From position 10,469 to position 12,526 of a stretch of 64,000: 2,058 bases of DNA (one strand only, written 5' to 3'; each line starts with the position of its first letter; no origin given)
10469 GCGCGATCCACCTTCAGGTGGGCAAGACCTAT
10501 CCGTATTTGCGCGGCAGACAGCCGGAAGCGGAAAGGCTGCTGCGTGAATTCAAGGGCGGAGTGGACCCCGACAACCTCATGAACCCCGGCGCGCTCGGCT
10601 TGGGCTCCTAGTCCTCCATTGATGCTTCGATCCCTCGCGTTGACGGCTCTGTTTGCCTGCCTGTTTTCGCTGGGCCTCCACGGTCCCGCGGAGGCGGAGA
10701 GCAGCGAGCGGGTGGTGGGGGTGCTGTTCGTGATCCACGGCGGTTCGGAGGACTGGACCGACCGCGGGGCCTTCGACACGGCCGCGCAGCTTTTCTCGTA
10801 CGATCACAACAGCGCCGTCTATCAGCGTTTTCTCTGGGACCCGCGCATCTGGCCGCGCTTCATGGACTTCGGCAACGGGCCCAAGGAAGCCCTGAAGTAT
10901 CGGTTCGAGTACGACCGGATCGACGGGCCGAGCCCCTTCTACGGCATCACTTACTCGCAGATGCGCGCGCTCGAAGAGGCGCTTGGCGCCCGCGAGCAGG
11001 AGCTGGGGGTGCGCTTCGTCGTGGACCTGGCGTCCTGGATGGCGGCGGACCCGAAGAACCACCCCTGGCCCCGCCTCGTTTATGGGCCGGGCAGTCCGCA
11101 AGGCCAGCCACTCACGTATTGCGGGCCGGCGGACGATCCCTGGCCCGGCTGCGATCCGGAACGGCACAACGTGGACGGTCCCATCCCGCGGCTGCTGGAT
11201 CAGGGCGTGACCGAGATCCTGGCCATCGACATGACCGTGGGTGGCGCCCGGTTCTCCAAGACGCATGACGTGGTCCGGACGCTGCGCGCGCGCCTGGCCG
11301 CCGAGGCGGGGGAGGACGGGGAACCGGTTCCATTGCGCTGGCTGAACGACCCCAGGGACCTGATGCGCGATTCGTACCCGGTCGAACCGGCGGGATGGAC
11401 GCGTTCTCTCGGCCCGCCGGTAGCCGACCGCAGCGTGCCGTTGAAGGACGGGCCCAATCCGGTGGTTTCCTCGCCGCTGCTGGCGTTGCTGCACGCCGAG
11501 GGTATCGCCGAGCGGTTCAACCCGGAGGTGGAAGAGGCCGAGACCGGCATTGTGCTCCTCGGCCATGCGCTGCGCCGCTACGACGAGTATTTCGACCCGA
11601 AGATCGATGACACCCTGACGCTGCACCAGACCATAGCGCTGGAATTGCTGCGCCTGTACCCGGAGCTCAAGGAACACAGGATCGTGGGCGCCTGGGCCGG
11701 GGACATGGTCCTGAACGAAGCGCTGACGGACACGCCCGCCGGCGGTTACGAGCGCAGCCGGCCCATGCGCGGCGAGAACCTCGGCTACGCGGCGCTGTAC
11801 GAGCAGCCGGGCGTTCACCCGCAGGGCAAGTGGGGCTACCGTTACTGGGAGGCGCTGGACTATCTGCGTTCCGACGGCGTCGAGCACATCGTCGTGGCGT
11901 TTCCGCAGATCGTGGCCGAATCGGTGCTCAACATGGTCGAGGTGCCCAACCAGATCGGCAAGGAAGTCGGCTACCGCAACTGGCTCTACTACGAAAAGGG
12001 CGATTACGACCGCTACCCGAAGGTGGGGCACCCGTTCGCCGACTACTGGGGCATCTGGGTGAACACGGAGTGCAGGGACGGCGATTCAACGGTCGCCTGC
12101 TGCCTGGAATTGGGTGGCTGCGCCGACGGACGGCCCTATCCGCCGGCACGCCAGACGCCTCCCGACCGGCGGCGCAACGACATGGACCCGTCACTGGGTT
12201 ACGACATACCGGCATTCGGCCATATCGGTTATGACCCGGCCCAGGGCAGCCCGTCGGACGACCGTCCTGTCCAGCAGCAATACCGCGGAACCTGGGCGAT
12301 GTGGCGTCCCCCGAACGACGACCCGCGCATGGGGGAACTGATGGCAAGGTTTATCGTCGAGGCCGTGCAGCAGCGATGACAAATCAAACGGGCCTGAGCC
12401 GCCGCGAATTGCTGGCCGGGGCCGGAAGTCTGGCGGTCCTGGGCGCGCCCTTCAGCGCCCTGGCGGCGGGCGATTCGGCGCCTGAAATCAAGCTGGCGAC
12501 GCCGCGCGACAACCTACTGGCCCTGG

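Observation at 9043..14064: Uncharacterised envelope cluster: FAD-linked oxidase, secreted chelatase-like protein, Tat-DUF1838, plus a convergent DUF1838 lipoprotein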

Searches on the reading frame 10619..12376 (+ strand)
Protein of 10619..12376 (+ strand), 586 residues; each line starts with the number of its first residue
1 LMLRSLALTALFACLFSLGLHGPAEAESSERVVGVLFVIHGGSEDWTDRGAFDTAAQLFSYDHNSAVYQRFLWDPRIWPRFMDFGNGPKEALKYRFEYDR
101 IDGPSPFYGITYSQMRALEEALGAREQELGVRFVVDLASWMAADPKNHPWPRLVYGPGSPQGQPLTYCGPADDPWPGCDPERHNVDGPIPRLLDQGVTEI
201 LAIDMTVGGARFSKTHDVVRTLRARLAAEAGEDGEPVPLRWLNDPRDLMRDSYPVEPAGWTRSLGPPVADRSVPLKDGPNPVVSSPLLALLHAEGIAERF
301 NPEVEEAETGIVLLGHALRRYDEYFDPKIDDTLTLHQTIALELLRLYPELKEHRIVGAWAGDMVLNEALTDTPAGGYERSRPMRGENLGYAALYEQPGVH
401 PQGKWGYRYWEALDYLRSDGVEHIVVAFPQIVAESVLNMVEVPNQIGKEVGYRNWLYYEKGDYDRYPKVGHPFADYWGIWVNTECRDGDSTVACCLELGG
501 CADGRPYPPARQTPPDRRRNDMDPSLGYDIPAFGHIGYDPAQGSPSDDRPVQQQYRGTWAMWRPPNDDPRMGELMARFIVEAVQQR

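Call 3: search_protein_families(library=pfam, proteins=[window:10619-12376:+], max_evalue=0.01)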
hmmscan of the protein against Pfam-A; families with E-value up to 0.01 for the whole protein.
window:10619-12376:+ (586 aa): 1 family
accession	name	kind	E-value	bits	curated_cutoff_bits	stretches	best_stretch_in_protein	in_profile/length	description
PF00762.24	Ferrochelatase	-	0.0071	15.8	27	0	70-133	24-93/317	Ferrochelatase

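Call 4: search_protein_families(library=ncbifam, proteins=[window:10619-12376:+], max_evalue=0.01)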
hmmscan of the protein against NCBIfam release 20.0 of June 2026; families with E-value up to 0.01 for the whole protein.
window:10619-12376:+ (586 aa): 0 families

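Call 10: search_solved_structures(query=window:10619-12376:+, max_evalue=10)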
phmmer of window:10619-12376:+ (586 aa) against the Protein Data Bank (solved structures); distinct sequences matched with E-value up to 10: 0.

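Call 14: find_homologous_proteins(query=window:10619-12376:+, max_evalue=0.001)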
Query window:10619-12376:+ (586 aa): 407 proteins with E <= 0.001 among 8000 candidates; the best 120 are listed.
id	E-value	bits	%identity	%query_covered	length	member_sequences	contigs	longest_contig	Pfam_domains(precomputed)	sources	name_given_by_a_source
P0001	0.0e+0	1260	90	99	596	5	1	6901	-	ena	-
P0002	0.0e+0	1225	87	97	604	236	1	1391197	-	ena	-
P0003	0.0e+0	1215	88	97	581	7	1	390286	-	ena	-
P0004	0.0e+0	1153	83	99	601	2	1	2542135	-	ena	-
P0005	0.0e+0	1149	83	99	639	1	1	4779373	-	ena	-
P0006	0.0e+0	1145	83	98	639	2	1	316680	-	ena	-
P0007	0.0e+0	1141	82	98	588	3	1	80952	-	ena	-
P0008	0.0e+0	1140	84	95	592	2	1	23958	-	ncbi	-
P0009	0.0e+0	1136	82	99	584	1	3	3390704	-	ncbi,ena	-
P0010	0.0e+0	1116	79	98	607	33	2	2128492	-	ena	-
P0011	0.0e+0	1116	80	99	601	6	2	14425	-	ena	-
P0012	0.0e+0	1110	80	99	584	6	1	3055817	-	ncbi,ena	-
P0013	0.0e+0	1103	79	98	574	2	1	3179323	-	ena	-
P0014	0.0e+0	1080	80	94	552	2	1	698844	-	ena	-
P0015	5.5e-207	707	54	99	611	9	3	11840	-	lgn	-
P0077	1.1e-190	653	47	98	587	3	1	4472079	-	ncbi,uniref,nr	ncbi:hypothetical protein BST96_02805 [Oceanicoccus sagamiensis]|uniref:Uncharacterized protein n=2 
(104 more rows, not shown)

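Call 17: find_related_loci(query=A1, collection=genome_contigs, flank=7000)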
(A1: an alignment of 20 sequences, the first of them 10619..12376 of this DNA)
Query A1 (586 aa) in genome_contigs; peptide patterns used: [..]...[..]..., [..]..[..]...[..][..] (x = any residue, [..] = any of these).
194 stretches matched a pattern; 166 encode a relative of the query (tblastn E <= 1e-3); the best 80 are kept; 80 distinct loci.
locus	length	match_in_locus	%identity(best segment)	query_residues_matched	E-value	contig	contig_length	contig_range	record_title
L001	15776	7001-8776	93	1-584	0e+0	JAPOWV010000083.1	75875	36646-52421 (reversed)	MAG: Gammaproteobacteria bacterium isolate COS2_bin_9 NODE_191_length_75875_cov_11.825, whole genome shotgun sequence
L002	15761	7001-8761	93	7-586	0e+0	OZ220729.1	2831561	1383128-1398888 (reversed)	MAG: Gammaproteobacteria bacterium isolate 3a360650-b487-4473-8a34-f610b0208760 genome assembly, chromosome: 1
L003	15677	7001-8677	94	26-584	0e+0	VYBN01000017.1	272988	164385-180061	MAG: Gammaproteobacteria bacterium isolate SB0673_bin_2 NODE_4_length_272988_cov_61.334254, whole genome shotgun sequenc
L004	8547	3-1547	95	70-584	0e+0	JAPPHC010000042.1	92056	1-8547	MAG: Gammaproteobacteria bacterium isolate RHO1_bin_71 NODE_556_length_92056_cov_239.060141, whole genome shotgun sequen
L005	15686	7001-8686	86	24-585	0e+0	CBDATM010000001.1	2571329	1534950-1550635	MAG: Gammaproteobacteria bacterium isolate 54733f49-05bb-4832-90cb-a41e28f9d041 genome assembly, contig: contig_1, whole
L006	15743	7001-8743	83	4-585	0e+0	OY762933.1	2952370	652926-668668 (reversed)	MAG: Gammaproteobacteria bacterium isolate 8747c98c-8292-48b6-a6db-266d0caa829b genome assembly, chromosome: 1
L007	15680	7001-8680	85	26-585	0e+0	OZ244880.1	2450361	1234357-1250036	MAG: Candidatus Foliamicus sp. isolate 8c9a6700-f045-4f67-973d-99a5b8b15ec5 genome assembly, chromosome: 1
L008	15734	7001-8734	83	10-585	0e+0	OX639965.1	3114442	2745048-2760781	MAG: uncultured Gammaproteobacteria bacterium isolate 3ffbc19d-36f3-4bc2-89c8-cf5f95be8bae genome assembly, chromosome:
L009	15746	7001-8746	82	7-586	0e+0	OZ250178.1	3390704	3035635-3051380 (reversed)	MAG: Candidatus Foliamicus sp. isolate ac1afad2-df65-4484-8806-aab42824610e genome assembly, chromosome: 1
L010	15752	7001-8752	81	7-585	0e+0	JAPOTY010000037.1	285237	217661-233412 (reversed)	MAG: Gammaproteobacteria bacterium isolate CAR4_bin_12 NODE_2_length_285237_cov_11.5183, whole genome shotgun sequence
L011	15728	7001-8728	78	8-586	0e+0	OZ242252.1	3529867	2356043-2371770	MAG: Candidatus Foliamicus sp. isolate 8837b1df-4c2a-421f-9400-f743960723ed genome assembly, chromosome: 1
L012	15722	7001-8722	79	8-584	0e+0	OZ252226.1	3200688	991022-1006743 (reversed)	MAG: Candidatus Foliamicus sp. isolate d29f3963-6957-41e9-9ff2-16a1be17ee2c genome assembly, chromosome: 1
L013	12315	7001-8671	84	30-585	0e+0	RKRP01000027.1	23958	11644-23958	MAG: Gammaproteobacteria bacterium isolate PNGco_C_bin10 scaffold_218, whole genome shotgun sequence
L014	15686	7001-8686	82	24-585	0e+0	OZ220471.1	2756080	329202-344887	MAG: Gammaproteobacteria bacterium isolate 961c4e6d-ccbe-457b-895d-349417bac2fb genome assembly, chromosome: 1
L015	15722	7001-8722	78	8-584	0e+0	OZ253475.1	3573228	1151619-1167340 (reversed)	MAG: Candidatus Foliamicus sp. isolate 7574a00a-928a-48d9-85f6-2cf36d55d6c7 genome assembly, chromosome: 1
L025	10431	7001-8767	50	3-586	0e+0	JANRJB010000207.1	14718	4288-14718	MAG: Rhodospirillaceae bacterium isolate bins.12 k141_585260, whole genome shotgun sequence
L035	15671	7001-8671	47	33-584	0e+0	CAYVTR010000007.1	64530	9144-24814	MAG TPA_asm: uncultured Woeseia sp. isolate SRP200020_co5_351 genome assembly, contig: NODE_633_length_64530_cov_55.9439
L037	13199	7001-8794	46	1-585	0e+0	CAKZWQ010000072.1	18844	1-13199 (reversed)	MAG: uncultured Gammaproteobacteria bacterium isolate N2_Bin_METABAT__143_1 genome assembly, contig: c_000001456402, who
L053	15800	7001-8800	48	1-586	4e-177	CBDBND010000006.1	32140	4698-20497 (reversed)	MAG: Rhodospirillaceae bacterium isolate b55fd1ce-de5f-49db-9ad1-46d69e25669b genome assembly, contig: contig_6, whole g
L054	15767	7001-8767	47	3-580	7e-177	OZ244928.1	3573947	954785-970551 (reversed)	MAG: Gammaproteobacteria bacterium isolate bd0012e8-6e67-4614-96c1-5722cdfd238a genome assembly, chromosome: 1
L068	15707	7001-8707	48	28-584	3e-174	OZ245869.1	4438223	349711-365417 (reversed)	MAG: Rhodospirillaceae bacterium isolate 854fa619-c004-408a-a656-9f0e241f57ae genome assembly, chromosome: 1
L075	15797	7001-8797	45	1-585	5e-171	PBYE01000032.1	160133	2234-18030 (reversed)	MAG: Chromatiales bacterium isolate NP37 MHASMcontig_1003038, whole genome shotgun sequence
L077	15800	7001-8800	43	3-583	2e-170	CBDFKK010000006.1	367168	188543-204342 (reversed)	MAG: Alphaproteobacteria bacterium isolate fc1d1f23-e020-41d8-88bd-d2c94c2e3604 genome assembly, contig: contig_6, whole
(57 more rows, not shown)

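Call 23: search_protein_families(library=pfam, proteins=[L075:8797-9144:+, L054:9169-10542:-, L068:1141-2022:+, L077:5668-6828:+, L037:5767-6822:-, L053:8831-9823:+, L025:4330-5433:-, L035:3615-5303:+, L003:10556-12409:+, L003:12396-13562:+], max_evalue=0.001)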
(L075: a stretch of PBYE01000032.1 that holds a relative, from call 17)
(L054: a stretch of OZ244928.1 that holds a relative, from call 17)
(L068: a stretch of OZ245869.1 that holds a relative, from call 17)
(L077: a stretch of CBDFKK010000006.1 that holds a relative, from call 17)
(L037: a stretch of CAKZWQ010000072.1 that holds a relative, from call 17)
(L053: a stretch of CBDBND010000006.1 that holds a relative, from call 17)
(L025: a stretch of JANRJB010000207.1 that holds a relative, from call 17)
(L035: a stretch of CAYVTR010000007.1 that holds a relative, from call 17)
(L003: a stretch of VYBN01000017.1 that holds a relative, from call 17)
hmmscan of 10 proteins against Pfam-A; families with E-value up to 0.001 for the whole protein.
L075:8797-9144:+ (116 aa): 1 family
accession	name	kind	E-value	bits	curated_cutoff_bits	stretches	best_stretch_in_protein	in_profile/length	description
PF01355.22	HIPIP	-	1.6e-14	54.3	22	1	47-114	1-66/66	High potential iron-sulfur protein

L054:9169-10542:- (458 aa): 1 family
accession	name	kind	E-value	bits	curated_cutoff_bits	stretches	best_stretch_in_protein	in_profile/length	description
PF07690.21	MFS_1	-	8.2e-40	137.2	33.4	2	45-305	3-250/347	Major Facilitator Superfamily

L068:1141-2022:+ (294 aa): 2 families
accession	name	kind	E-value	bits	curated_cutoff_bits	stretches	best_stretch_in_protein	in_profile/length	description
PF00561.26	Abhydrolase_1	-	5.5e-11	43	25.8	1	53-153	2-100/245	alpha/beta hydrolase fold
PF12697.13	Abhydrolase_6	-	3.2e-07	31.7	26.3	1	67-285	14-215/217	Alpha/beta hydrolase family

L077:5668-6828:+ (387 aa): 2 families
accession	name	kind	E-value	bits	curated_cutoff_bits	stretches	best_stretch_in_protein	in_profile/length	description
PF00355.32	Rieske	-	6.8e-23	80.8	20.3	1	9-100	1-84/88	Rieske [2Fe-2S] domain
PF19112.6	VanA_C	-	1e-12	49.1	23.5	1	156-334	2-191/193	Vanillate O-demethylase oxygenase C-terminal domain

L037:5767-6822:- (352 aa): 1 family
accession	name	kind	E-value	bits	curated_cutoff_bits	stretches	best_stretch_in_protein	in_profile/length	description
PF00296.26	Bac_luciferase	-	8.1e-38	131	27.9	1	22-319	16-311/314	Luciferase-like monooxygenase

L053:8831-9823:+ (331 aa): 5 families
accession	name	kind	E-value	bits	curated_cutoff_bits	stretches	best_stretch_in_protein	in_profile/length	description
PF03403.19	PAF-AH_p_II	-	1.7e-10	40.5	20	1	66-112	95-142/372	Platelet-activating factor acetylhydrolase, isoform II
PF07224.18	Chlorophyllase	-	2.1e-08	33.8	26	1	50-173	21-130/301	Chlorophyllase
PF12697.13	Abhydrolase_6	-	1.1e-05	26.6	26.3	1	74-218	1-121/217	Alpha/beta hydrolase family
PF12146.15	Hydrolase_4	-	3.5e-05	23.7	27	0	141-177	58-94/239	Serine aminopeptidase, S33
PF01764.32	Lipase_3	-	0.0001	22.7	22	1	145-187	49-91/140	Lipase (class 3)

L025:4330-5433:- (368 aa): 1 family
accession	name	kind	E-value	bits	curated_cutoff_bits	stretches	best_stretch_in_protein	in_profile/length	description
PF00795.27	CN_hydrolase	-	2.5e-33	116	23.2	1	46-296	17-255/256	Carbon-nitrogen hydrolase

L035:3615-5303:+ (563 aa): 4 families
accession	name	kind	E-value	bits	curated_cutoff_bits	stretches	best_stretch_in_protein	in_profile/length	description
PF00561.26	Abhydrolase_1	-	4.5e-17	63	25.8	1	38-155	1-122/245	alpha/beta hydrolase fold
PF12697.13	Abhydrolase_6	-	1.6e-12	49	26.3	1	53-256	17-191/217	Alpha/beta hydrolase family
PF03096.20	Ndr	-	3.5e-10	39.5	23.3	1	308-459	6-173/283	Ndr family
PF12146.15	Hydrolase_4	-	2.2e-07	30.9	27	1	39-250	6-207/239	Serine aminopeptidase, S33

L003:10556-12409:+ (618 aa): 6 families
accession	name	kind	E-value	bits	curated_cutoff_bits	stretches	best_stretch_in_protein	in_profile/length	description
PF00441.29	Acyl-CoA_dh_1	-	1.4e-25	90.6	22.4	1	312-475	1-144/150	Acyl-CoA dehydrogenase, C-terminal domain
PF12806.12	Acyl-CoA_dh_C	-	2.9e-19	69.9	30.3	1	493-613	2-123/124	Acetyl-CoA dehydrogenase C-terminal like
PF02770.24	Acyl-CoA_dh_M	-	1.3e-13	51.3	33.3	1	194-302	2-96/97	Acyl-CoA dehydrogenase, middle domain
PF02771.21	Acyl-CoA_dh_N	-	1.4e-10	41.9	22.9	1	70-189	4-113/113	Acyl-CoA dehydrogenase, N-terminal domain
PF22924.1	ACOX_C_alpha1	-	1.7e-08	34.9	27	1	321-469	3-157/169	Acyl-CoA oxidase, C-alpha1 domain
PF08028.16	Acyl-CoA_dh_2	-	1.9e-06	28.6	22.7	1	330-469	4-133/134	Acyl-CoA dehydrogenase, C-terminal domain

L003:12396-13562:+ (389 aa): 3 families
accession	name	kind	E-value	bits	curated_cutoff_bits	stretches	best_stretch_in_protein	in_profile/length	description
PF01053.26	Cys_Met_Meta_PP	-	4.7e-139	463.6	27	1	10-386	1-380/381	Cys/Met metabolism PLP-dependent enzyme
PF00155.27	Aminotran_1_2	-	9.5e-07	28.7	19.7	1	54-190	37-196/361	Aminotransferase class I and II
PF01041.23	DegT_DnrJ_EryC1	-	0.00028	20.6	19.8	1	57-179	23-145/360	DegT/DnrJ/EryC1/StrS aminotransferase family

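Call 25: predict_structure(alignment_id=A1)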
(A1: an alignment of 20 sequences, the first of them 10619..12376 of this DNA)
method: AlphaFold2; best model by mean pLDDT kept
length: 586 residues; sequences in the alignment: 20
mean_pLDDT: 80.0   pTM: 0.83
mean pLDDT of the five models: 80.0, 79.3, 78.1, 73.5, 72.8
residues with pLDDT >= 90: 178; 70-90: 275; 50-70: 106; < 50: 27
segments of 3 or more residues with pLDDT < 50: 24-26, 321-324, 389-397, 463-469
pLDDT, mean of each block of 10 residues (from residue 1): 73 68 56 95 79 79 69 79 70 76 80 93 96 95 90 77 82 86 90 97 88 87 94 93 89 63 58 73 94 95 95 77 61 93 98 92 74 65 53 48 80 93 93 79 82 63 48 56 84 84 83 84 76 80 67 83 88 95 91
secondary structure, 60 per line:
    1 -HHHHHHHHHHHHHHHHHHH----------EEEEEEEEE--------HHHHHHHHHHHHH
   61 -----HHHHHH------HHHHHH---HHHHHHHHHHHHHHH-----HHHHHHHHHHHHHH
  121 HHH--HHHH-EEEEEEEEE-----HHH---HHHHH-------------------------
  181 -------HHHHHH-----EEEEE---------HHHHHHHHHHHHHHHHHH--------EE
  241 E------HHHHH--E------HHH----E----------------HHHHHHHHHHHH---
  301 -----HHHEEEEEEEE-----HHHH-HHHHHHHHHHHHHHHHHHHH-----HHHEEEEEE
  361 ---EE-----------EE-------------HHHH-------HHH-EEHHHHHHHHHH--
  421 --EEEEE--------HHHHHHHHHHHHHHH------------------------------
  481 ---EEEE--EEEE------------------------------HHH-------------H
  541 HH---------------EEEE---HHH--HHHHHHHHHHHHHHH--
elements in order: H2-20 E31-39 H48-60 H66-71 H78-83 H87-101 H107-123 H126-129 E131-139 H151-155 H188-193 E199-203 H213-230 E239-241 H248-252 H286-297 E309-316 H322-325 H327-346 E355-360 H392-395 H409-418 E423-427 H436-450 E484-487 E490-493 E558-561 H570-584

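Call 29: fold_search(model_id=the predicted structure, library=pdb)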
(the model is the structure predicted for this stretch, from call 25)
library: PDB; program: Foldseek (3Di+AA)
matches with E <= 10: 343; with E <= 0.001: 41
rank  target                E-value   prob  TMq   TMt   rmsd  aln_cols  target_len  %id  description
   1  9f0g                  2.5e-07  1.00  0.39  0.70   7.8       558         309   10  LmCpfC H182A variant in complex with iron coproporhyrin III (released 2024-04-24)
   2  2po5_A                2.8e-07  1.00  0.42  0.65   7.0       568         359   10  Crystal structure of human ferrochelatase mutant with His 263 replaced by Cys (released 2007-10-02)
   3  9f0f                  3.9e-07  1.00  0.41  0.73   7.1       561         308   11  Coproporphyrin III - LmCpfC WT complex soaked with Fe2+ and anomalous densities (released 2024-04-24)
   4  4f4d_A                4.2e-07  1.00  0.40  0.62   7.9       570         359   12  F337R variant of human ferrochelatase (released 2012-09-12)
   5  3aqi_A                4.9e-07  1.00  0.42  0.65   6.7       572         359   10  H240A variant of human ferrochelatase (released 2012-01-25)
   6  8bbv                  5.5e-07  1.00  0.33  0.59   7.2       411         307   11  Coproporphyrin III - LmCpfC complex soaked 2min with Fe2+ (released 2023-01-11)
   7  4klr_A                6.1e-07  1.00  0.37  0.57   7.4       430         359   13  E343Q variant of human ferrochelatase (released 2014-06-18)
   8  6sv3                  6.1e-07  1.00  0.34  0.59   7.4       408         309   11  Structure of coproheme-LmCpfC (released 2019-12-18)
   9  2qd3_A                8.0e-07  1.00  0.42  0.65   6.7       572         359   10  Wild type human ferrochelatase crystallized with ammonium sulfate (released 2007-10-30)
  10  2pnj_B                8.5e-07  1.00  0.42  0.66   7.1       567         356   10  Crystal structure of human ferrochelatase mutant with Phe 337 replaced by Ala (released 2007-10-02)
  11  8ofl                  9.4e-07  1.00  0.38  0.67   7.9       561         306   11  Coproporphyrin III - LmCpfC complex soaked 4min with Fe2+ (released 2023-04-05)
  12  1ak1                  1.0e-06  1.00  0.38  0.68   8.0       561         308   11  FERROCHELATASE FROM BACILLUS SUBTILIS (released 1997-12-03)
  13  2h1w                  1.1e-06  1.00  0.33  0.57   7.7       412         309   13  Crystal structure of the His183Ala mutant variant of Bacillus subtilis ferrochelatase (released 2007-01-16)
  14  2po7_A                1.2e-06  1.00  0.41  0.63   7.4       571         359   10  Crystal structure of human ferrochelatase mutant with His 341 replaced by Cys (released 2007-10-02)
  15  2h1v                  1.2e-06  1.00  0.39  0.69   7.9       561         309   11  Crystal structure of the Lys87Ala mutant variant of Bacillus subtilis ferrochelatase (released 2007-01-16)
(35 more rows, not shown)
